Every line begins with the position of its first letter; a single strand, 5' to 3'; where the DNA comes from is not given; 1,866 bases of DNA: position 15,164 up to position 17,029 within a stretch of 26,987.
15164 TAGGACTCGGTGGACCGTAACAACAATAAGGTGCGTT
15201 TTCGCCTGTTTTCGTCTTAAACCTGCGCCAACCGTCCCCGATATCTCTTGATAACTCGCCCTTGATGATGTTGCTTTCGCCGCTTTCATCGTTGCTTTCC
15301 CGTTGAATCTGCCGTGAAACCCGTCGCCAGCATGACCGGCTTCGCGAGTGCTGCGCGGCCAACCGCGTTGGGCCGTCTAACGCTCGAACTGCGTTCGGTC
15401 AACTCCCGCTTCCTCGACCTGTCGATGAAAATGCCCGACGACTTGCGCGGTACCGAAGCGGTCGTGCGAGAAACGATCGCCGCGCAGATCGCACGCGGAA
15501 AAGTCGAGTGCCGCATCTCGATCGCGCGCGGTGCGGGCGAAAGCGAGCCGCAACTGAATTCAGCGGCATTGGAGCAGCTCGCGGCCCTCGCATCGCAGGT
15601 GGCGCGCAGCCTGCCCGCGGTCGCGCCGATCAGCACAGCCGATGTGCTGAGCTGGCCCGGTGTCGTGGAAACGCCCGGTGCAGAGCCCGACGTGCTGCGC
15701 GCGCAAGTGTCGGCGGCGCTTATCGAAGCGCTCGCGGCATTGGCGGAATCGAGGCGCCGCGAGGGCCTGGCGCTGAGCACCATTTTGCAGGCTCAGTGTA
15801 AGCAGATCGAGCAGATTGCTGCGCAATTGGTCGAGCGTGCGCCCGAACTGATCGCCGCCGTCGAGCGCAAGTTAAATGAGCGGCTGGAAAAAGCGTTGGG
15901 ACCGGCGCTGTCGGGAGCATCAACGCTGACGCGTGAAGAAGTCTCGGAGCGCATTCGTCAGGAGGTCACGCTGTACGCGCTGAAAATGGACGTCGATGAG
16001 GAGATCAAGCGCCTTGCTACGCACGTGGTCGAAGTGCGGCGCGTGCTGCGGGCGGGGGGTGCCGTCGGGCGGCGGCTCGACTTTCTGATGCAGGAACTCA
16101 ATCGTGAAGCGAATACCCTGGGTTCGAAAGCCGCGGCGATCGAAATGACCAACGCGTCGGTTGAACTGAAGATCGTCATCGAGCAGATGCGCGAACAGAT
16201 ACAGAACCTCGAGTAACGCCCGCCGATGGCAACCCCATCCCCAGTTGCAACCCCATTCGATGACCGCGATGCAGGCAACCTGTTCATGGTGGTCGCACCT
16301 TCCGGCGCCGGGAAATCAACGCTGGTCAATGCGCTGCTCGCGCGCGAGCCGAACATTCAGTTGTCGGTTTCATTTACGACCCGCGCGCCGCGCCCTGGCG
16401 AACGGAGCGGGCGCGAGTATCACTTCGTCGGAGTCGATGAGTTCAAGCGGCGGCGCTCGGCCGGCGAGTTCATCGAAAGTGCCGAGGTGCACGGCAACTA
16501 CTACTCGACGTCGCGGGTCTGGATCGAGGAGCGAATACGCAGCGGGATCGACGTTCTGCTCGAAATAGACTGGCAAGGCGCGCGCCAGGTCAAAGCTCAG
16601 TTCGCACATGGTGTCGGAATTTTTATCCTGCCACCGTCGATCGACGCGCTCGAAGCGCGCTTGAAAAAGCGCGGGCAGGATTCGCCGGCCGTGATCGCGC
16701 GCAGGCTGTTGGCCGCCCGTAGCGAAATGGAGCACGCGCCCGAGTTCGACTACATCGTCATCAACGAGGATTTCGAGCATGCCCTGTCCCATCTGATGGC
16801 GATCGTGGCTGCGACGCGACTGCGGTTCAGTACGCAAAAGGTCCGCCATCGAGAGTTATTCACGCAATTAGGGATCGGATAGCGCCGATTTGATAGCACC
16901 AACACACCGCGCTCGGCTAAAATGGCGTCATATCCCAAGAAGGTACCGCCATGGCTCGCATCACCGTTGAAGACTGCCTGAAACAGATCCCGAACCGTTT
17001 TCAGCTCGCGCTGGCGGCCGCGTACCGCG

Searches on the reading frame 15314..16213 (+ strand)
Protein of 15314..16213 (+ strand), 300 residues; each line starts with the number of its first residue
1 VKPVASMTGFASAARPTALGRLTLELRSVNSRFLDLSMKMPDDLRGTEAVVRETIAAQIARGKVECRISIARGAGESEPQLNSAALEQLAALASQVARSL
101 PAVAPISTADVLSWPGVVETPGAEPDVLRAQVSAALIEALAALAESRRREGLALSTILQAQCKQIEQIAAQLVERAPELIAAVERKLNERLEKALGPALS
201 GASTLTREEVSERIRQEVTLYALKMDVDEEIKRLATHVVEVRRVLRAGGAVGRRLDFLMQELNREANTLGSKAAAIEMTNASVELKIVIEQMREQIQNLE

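Call 53: search_protein_families(library=pfam, proteins=[window:15314-16213:+], max_evalue=0.00001)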
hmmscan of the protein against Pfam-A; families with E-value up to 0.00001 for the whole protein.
window:15314-16213:+ (300 aa): 2 families
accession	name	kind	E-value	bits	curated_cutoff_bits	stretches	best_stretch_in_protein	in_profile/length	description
PF03755.18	YicC-like_N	-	2.3e-38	132.5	25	1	5-155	2-155/156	Endoribonuclease YicC-like, N-terminal region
PF08340.16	YicC-like_C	-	3.3e-37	127.7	27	1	174-300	3-120/120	Endoribonuclease YicC-like, C-terminal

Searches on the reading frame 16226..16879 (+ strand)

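Call 53: search_protein_families(library=pfam, proteins=[window:16226-16879:+], max_evalue=0.00001)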
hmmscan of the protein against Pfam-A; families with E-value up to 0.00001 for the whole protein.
window:16226-16879:+ (218 aa): 1 family
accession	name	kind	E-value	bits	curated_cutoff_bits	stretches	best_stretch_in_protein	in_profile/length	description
PF00625.27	Guanylate_kin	-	5.6e-49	166.7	25.2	1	19-195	4-180/182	Guanylate kinase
